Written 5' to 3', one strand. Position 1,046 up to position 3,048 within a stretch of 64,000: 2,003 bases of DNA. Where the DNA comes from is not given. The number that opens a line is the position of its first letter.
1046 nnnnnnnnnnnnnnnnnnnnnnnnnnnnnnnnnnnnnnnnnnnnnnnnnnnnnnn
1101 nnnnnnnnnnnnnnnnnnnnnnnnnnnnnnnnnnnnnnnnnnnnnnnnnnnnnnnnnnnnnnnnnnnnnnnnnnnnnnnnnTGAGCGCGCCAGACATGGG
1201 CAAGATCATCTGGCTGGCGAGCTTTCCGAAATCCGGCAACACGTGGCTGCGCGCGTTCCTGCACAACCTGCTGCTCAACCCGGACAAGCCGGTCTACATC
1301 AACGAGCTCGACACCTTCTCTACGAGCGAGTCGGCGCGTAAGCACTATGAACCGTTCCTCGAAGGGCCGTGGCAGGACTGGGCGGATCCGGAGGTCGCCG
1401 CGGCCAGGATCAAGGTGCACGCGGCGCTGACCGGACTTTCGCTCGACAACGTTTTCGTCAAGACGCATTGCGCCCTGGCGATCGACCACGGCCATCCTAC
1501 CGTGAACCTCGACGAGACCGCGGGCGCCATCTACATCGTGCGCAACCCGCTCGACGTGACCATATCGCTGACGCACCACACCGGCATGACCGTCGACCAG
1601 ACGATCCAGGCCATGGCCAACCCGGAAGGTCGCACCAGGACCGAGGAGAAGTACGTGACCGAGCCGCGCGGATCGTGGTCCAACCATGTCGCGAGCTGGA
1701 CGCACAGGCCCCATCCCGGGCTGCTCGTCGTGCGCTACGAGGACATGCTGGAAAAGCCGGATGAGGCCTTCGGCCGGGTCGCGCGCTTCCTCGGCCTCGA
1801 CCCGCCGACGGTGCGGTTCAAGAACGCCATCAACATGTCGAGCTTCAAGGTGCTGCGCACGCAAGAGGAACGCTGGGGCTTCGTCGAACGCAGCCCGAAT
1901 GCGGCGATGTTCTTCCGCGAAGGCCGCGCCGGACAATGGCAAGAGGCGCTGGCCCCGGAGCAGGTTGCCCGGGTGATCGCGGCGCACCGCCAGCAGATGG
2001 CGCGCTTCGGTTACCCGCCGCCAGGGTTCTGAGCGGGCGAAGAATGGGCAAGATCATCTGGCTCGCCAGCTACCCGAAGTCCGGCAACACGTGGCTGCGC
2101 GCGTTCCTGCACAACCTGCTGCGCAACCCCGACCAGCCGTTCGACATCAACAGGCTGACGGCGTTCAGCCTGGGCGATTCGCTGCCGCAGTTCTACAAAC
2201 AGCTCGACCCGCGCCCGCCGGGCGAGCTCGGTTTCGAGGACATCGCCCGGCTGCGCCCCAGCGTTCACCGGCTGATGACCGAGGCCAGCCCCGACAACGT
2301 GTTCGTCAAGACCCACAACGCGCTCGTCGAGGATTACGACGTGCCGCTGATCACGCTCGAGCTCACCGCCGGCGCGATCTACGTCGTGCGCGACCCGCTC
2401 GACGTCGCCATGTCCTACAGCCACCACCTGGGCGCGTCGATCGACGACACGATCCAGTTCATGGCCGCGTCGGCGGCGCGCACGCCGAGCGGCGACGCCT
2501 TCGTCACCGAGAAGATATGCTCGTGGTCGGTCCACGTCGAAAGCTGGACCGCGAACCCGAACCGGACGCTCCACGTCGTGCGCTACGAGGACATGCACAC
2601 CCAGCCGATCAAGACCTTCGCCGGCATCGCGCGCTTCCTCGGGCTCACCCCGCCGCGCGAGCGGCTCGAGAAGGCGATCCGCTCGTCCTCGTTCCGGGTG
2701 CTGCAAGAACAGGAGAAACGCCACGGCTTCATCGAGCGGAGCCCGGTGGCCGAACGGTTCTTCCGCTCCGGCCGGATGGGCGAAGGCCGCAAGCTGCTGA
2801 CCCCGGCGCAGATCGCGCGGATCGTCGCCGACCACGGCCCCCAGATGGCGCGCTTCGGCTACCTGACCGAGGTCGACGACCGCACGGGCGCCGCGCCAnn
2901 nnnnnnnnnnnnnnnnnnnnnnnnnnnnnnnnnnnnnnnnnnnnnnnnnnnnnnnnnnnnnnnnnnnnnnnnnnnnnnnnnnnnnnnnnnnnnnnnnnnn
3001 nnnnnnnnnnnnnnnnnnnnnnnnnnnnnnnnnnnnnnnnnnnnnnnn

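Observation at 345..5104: Head-to-tail array of four eukaryotic-SULT-like sulfotransferases with an embedded PKHD/PiuC 2OG-Fe(II) hydroxylase and YggS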

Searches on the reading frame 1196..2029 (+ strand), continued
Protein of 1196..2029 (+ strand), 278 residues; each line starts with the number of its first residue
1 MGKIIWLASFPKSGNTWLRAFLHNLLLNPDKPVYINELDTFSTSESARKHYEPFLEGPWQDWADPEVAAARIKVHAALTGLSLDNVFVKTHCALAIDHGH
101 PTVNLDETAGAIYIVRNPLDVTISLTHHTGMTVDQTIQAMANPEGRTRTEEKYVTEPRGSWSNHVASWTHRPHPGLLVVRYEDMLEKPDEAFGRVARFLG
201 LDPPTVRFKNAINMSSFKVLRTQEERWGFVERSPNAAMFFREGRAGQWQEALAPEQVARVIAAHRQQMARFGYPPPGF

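Call 43: search_protein_families(library=pfam, proteins=[L009:10676-11488:+, L023:1204-2058:+, L023:1971-4013:+, L038:1691-2497:+, L038:2501-4450:+, L047:753-2510:+, L047:2514-5240:+, L004:14638-15777:+, L063:10879-11742:+, L063:7834-9318:-], max_evalue=0.0001)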
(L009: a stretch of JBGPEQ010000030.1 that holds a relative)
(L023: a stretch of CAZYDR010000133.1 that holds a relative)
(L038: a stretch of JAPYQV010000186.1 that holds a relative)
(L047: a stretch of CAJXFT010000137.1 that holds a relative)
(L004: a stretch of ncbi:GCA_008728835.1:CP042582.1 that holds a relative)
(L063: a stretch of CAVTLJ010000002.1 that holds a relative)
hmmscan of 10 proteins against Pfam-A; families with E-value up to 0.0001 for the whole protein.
L009:10676-11488:+ (271 aa): 3 families
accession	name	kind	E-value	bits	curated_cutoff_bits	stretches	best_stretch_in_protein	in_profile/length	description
PF08241.18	Methyltransf_11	-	2.4e-07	31.7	21.2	1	94-160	22-95/95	Methyltransferase domain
PF13489.12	Methyltransf_23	-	4.5e-07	30.2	27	1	118-163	75-119/164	Methyltransferase domain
PF08242.18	Methyltransf_12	-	1.7e-05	25.9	30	1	82-157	12-97/98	Methyltransferase domain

L023:1204-2058:+ (285 aa): 1 family
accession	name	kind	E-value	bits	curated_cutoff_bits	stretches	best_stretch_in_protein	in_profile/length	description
PF01507.26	PAPS_reduct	-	1.6e-27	97.1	22.5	1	48-234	4-169/175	Phosphoadenosine phosphosulfate reductase domain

L023:1971-4013:+ (681 aa): 7 families
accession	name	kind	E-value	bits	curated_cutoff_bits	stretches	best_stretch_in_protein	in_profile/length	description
PF01583.26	APS_kinase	-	4.6e-64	215.5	21.1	1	503-655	2-152/152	Adenylylsulphate kinase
PF00009.33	GTP_EFTU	-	3.3e-41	141.4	26.5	1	48-231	3-176/188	Elongation factor Tu GTP binding domain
PF22594.2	GTP-eEF1A_C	-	9.3e-10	39.3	27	1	358-464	2-100/101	GTP-eEF1A C-terminal domain-like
PF13671.12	AAA_33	-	3e-09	37.8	27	1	505-621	1-115/143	AAA domain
PF03144.31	GTP_EFTU_D2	-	5.1e-06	27.3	30.3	1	277-344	2-71/73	Elongation factor Tu domain 2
PF03193.22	RsgA_GTPase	-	5.9e-05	23.4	30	0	479-523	82-126/174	RsgA GTPase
PF13191.12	AAA_16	-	9.6e-05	23.4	32.6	0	498-542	19-61/167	AAA ATPase domain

L038:1691-2497:+ (269 aa): 1 family
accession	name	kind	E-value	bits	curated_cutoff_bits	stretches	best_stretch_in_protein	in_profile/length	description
PF01507.26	PAPS_reduct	-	9.6e-36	123.8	22.5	1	32-224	4-175/175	Phosphoadenosine phosphosulfate reductase domain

L038:2501-4450:+ (650 aa): 7 families
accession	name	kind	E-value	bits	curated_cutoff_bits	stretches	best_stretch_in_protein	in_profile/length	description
PF01583.26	APS_kinase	-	1e-64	217.6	21.1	1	472-624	2-152/152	Adenylylsulphate kinase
PF00009.33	GTP_EFTU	-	6.7e-45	153.4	26.5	1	29-210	5-176/188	Elongation factor Tu GTP binding domain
PF22594.2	GTP-eEF1A_C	-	2.3e-15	57.2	27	1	334-433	2-100/101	GTP-eEF1A C-terminal domain-like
PF13671.12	AAA_33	-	1.3e-07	32.5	27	1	474-590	1-115/143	AAA domain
PF03144.31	GTP_EFTU_D2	-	3.7e-06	27.7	30.3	1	256-321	2-72/73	Elongation factor Tu domain 2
PF13238.12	AAA_18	-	1.1e-05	26.3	29.4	0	478-584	4-102/128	AAA domain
PF01926.29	MMR_HSR1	-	1.4e-05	25.6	21.9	0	89-166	31-113/113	50S ribosome-binding GTPase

L047:753-2510:+ (586 aa): 17 families
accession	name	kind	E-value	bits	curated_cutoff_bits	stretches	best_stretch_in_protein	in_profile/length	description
PF13469.12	Sulfotransfer_3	-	3.4e-43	148.9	27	1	344-532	1-216/216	Sulfotransferase family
PF13414.12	TPR_11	-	1.2e-30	105.4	26.8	1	149-181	8-40/42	TPR repeat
PF07719.23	TPR_2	-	3.1e-27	92.8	27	1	169-201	1-33/34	Tetratricopeptide repeat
PF00515.34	TPR_1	-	1.5e-24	85.2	27.8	1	103-133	3-33/34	Tetratricopeptide repeat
PF13181.12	TPR_8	-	4.5e-22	76.7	25.7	0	106-133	6-33/34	Tetratricopeptide repeat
PF13431.12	TPR_17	-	1.5e-21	75.2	24.4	0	157-189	1-33/34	Tetratricopeptide repeat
PF13424.12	TPR_12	-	1.6e-19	70.3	30.1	3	169-232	3-74/77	Tetratricopeptide repeat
PF13428.12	TPR_14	-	1e-17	63.2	23.5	0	170-211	2-43/44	Tetratricopeptide repeat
PF14559.12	TPR_19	-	4.6e-17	62.5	25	2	78-134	2-58/68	Tetratricopeptide repeat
PF00685.33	Sulfotransfer_1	-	6.2e-13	49.2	22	1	344-533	3-186/255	Sulfotransferase domain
PF13432.12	TPR_16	-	1.4e-10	41.9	32.7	2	142-203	4-65/65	Tetratricopeptide repeat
PF13176.12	TPR_7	-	3.4e-10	39.6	27.9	0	138-165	2-31/36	Tetratricopeptide repeat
PF23914.1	TPR_CcmH_CycH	-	1.8e-07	31.5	42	0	196-297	43-144/158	Cytochrome c-type biogenesis protein H TPR domain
PF13374.12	TPR_10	-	1.6e-06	28.4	27.5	0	140-164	7-31/42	Tetratricopeptide repeat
PF03704.23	BTAD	-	1.5e-05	25.8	22.1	0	131-229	21-122/146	Bacterial transcriptional activator domain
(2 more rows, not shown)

L047:2514-5240:+ (909 aa): 26 families (the best 25 are shown)
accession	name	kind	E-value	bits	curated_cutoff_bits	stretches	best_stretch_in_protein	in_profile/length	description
PF07719.23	TPR_2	-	5.9e-36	120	27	1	134-166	2-34/34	Tetratricopeptide repeat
PF00515.34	TPR_1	-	1.9e-33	113.3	27.8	1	134-166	2-34/34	Tetratricopeptide repeat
PF13431.12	TPR_17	-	3.6e-32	108.4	24.4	1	293-323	2-32/34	Tetratricopeptide repeat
PF13414.12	TPR_11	-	8.4e-31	105.8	26.8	2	108-143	3-38/42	TPR repeat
PF13181.12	TPR_8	-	6.1e-27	91.9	25.7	0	134-166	2-34/34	Tetratricopeptide repeat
PF13428.12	TPR_14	-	2.9e-26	89.7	23.5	0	100-140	2-42/44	Tetratricopeptide repeat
PF14559.12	TPR_19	-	1.5e-25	89.7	25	3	214-273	3-62/68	Tetratricopeptide repeat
PF13432.12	TPR_16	-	1.1e-24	87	32.7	3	106-166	4-64/65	Tetratricopeptide repeat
PF13424.12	TPR_12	-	4.4e-20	72.1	30.1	2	104-164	8-76/77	Tetratricopeptide repeat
PF13176.12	TPR_7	-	5e-20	70.3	27.9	0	341-375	2-36/36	Tetratricopeptide repeat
PF23914.1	TPR_CcmH_CycH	-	1.7e-16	60.9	42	2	126-224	43-143/158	Cytochrome c-type biogenesis protein H TPR domain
PF13649.12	Methyltransf_25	-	1.5e-15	58.1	27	1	666-759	3-97/97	Methyltransferase domain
PF08241.18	Methyltransf_11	-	2.1e-13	51.2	21.2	1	667-761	3-93/95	Methyltransferase domain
PF13371.12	TPR_9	-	3.4e-13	49.8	35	0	321-377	12-68/73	Tetratricopeptide repeat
PF08242.18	Methyltransf_12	-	8.1e-13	49.4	30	1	667-760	3-97/98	Methyltransferase domain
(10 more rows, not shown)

L004:14638-15777:+ (380 aa): 0 families

L063:10879-11742:+ (288 aa): 1 family
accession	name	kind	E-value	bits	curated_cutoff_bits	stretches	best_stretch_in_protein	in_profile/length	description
PF05019.18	Coq4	-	1.4e-15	57.6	22.9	1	58-257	27-219/221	Coenzyme Q (ubiquinone) biosynthesis protein Coq4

L063:7834-9318:- (495 aa): 3 families
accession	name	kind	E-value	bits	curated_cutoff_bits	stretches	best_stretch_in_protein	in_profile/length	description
PF01546.33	Peptidase_M20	-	9.4e-31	107.8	24.6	1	124-492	1-205/206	Peptidase family M20/M25/M40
PF07687.19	M20_dimer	-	4.1e-12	46.4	21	1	246-392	1-104/107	Peptidase dimerisation domain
PF04389.22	Peptidase_M28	-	8e-07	29.4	21.3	1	111-200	4-69/193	Peptidase family M28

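Call 56: predict_structure(alignment_id=A2)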
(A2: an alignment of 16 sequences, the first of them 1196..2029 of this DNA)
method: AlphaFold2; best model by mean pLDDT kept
length: 278 residues; sequences in the alignment: 16
mean_pLDDT: 90.9   pTM: 0.89
mean pLDDT of the five models: 90.9, 88.5, 85.0, 81.2, 75.1
residues with pLDDT >= 90: 203; 70-90: 66; 50-70: 8; < 50: 1
segments of 3 or more residues with pLDDT < 50: none
pLDDT, mean of each block of 10 residues (from residue 1): 80 81 93 90 89 95 95 89 83 93 82 95 91 97 93 92 95 89 94 96 97 94 93 86 85 97 96 88
secondary structure, 60 per line:
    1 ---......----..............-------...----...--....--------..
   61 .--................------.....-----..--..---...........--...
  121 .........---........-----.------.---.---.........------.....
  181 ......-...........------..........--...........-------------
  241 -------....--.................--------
elements in order: E4-9 H14-27 E42-44 H64-79 E86-90 E108-115 H118-129 H133-140 H161-169 E176-180 H181-186 H188-198 H205-214 H217-227 H248-251 H254-270

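Call 59: fold_search(model_id=the predicted structure, library=pdb)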
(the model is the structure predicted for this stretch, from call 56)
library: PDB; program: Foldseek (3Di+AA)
matches with E <= 10: 702; with E <= 0.001: 110
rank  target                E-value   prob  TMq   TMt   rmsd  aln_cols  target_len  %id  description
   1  3mgb_B                3.6e-13  1.00  0.69  0.72   4.9       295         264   22  Teg 12 Ternary Structure Complexed with PAP and the Teicoplanin Aglycone (released 2010-06-09)
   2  3mgb_A                6.5e-13  1.00  0.70  0.68   5.3       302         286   23  Teg 12 Ternary Structure Complexed with PAP and the Teicoplanin Aglycone (released 2010-06-09)
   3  3f3y_A                7.7e-13  1.00  0.67  0.66   4.7       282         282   18  Crystal structure of human cytosolic sulfotransferase SULT2A1 in complex with PAP and lithocholic acid (released 2009-09-15)
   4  1ls6                  1.2e-12  1.00  0.66  0.64   5.5       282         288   23  Human SULT1A1 complexed with PAP and p-Nitrophenol (released 2003-08-05)
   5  1z28                  1.9e-12  1.00  0.65  0.63   5.5       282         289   23  Crystal Structures of SULT1A2 and SULT1A1*3: Implications in the bioactivation of N-hydroxy-2-acetylamino fluorine (OH-A (released 2006-05-30)
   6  4ifb_A                2.3e-12  1.00  0.63  0.64   5.3       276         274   18  Crystal structure of SULT 2A1 LLGG mutant with PAPS (released 2013-02-06)
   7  4ifb_B                2.4e-12  1.00  0.64  0.66   4.6       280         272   17  Crystal structure of SULT 2A1 LLGG mutant with PAPS (released 2013-02-06)
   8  2z5f_A                2.4e-12  1.00  0.65  0.62   5.7       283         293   22  Human sulfotransferase Sult1b1 in complex with PAP (released 2007-08-14)
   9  1g3m_B                2.6e-12  1.00  0.66  0.64   5.3       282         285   20  CRYSTAL STRUCTURE OF HUMAN ESTROGEN SULFOTRANSFERASE IN COMPLEX WITH IN-ACTIVE COFACTOR PAP AND 3,5,3',5'-TETRACHLORO- (released 2003-07-22)
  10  1hy3_B                2.6e-12  1.00  0.66  0.64   5.5       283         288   19  CRYSTAL STRUCTURE OF HUMAN ESTROGEN SULFOTRANSFERASE V269E MUTANT IN THE PRESENCE OF PAPS (released 2002-06-19)
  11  8xjq                  2.8e-12  1.00  0.64  0.61   5.4       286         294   24  Crystal structure of a sulfotransferase S4 in complex with PAP and PNPS (released 2024-12-25)
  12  1z29                  3.5e-12  1.00  0.65  0.64   5.5       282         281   23  Crystal Structures of SULT1A2 and SULT1A1*3: Implications in the bioactivation of N-hydroxy-2-acetylamino fluorine (OH-A (released 2006-05-30)
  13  8xjp                  3.7e-12  1.00  0.65  0.62   5.4       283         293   23  Crystal structure of a sulfotransferase S4 in complex with PAP and 2-Phe-br (released 2024-12-25)
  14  3u3k_A                3.7e-12  1.00  0.65  0.62   5.7       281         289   23  Crystal structure of hSULT1A1 bound to PAP and 2-Naphtol (released 2011-11-16)
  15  7eov                  4.1e-12  1.00  0.68  0.69   4.8       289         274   17  Crystal structure of mouse cytosolic sulfotransferase mSULT2A8 in complex with PAP and cholic acid (released 2021-05-05)
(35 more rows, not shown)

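Call 65: find_encoding_contigs(protein=P0012, flank=9000, max_places=1)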
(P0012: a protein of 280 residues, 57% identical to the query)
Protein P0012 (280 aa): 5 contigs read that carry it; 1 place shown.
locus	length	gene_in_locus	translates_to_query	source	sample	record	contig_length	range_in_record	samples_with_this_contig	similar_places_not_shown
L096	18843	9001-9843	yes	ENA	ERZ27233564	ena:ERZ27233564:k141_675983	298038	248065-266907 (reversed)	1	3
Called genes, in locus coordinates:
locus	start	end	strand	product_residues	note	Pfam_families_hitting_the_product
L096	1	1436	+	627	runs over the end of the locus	PF01134:GIDA, PF07992:Pyr_redox_2 (faint), PF12831:FAD_oxidored (weak), PF21680:GIDA_C_1st, PF13932:SAM_GIDA_C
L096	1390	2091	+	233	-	PF02527:GidB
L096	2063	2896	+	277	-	PF00142:Fer4_NifH (weak), PF01656:CbiA, PF02374:ArsA_ATPase (weak), PF06564:CBP_BcsQ, PF09140:MipZ (weak), PF10609:ParA, PF13614:AAA_31, PF09140:MipZ (weak)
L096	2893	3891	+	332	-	PF02195:ParB_N, PF17762:HTH_ParB, PF23552:ParB_C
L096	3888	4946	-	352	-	-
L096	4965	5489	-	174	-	PF04390:LptE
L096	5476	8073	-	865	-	PF00133:tRNA-synt_1, PF09334:tRNA-synt_1g, PF13603:tRNA-synt_1_2, PF00133:tRNA-synt_1 (weak), PF09334:tRNA-synt_1g (weak), PF00133:tRNA-synt_1, PF08264:Anticodon_1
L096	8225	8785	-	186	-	PF12100:DUF3576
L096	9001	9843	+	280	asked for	PF00685:Sulfotransfer_1, PF13469:Sulfotransfer_3 (weak)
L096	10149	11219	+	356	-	PF13609:Porin_4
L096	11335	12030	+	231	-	PF01168:Ala_racemase_N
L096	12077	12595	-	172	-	PF03734:YkuD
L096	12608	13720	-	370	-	PF00925:GTP_cyclohydro2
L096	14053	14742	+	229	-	PF00072:Response_reg, PF00486:Trans_reg_C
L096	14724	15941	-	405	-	PF07690:MFS_1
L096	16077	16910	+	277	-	PF00753:Lactamase_B (weak), PF12706:Lactamase_B_2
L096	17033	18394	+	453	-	PF00211:Guanylate_cyc (weak)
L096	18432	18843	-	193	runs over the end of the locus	-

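Call 66: search_protein_families(library=padloc, proteins=[window:1196-2029:+], max_evalue=0.01)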
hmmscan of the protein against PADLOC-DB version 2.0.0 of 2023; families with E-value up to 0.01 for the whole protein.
window:1196-2029:+ (278 aa): 0 families

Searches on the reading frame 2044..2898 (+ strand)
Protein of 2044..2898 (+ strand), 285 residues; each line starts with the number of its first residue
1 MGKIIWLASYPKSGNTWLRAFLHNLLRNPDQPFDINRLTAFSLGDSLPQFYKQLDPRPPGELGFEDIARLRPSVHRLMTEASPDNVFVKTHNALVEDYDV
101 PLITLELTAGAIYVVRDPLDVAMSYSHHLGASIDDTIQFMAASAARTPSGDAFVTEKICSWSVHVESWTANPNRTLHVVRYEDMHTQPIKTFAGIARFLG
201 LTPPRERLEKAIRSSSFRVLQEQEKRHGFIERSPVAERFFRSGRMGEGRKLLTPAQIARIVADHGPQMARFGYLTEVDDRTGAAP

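Call 4: search_protein_families(library=pfam, proteins=[window:2044-2898:+], max_evalue=0.01)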
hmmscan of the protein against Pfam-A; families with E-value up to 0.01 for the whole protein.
window:2044-2898:+ (285 aa): 2 families
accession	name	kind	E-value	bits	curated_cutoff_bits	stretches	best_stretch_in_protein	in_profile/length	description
PF00685.33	Sulfotransfer_1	-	1.5e-27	97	22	1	5-271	4-254/255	Sulfotransferase domain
PF13469.12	Sulfotransfer_3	-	2.8e-07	31.4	27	1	108-202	124-213/216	Sulfotransferase family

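Call 5: search_protein_families(library=ncbifam, proteins=[window:2044-2898:+], max_evalue=0.01)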
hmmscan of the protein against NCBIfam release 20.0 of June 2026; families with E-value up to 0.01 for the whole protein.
window:2044-2898:+ (285 aa): 0 families

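Call 66: search_protein_families(library=padloc, proteins=[window:2044-2898:+], max_evalue=0.01)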
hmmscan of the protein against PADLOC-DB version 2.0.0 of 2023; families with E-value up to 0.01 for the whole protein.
window:2044-2898:+ (285 aa): 0 families
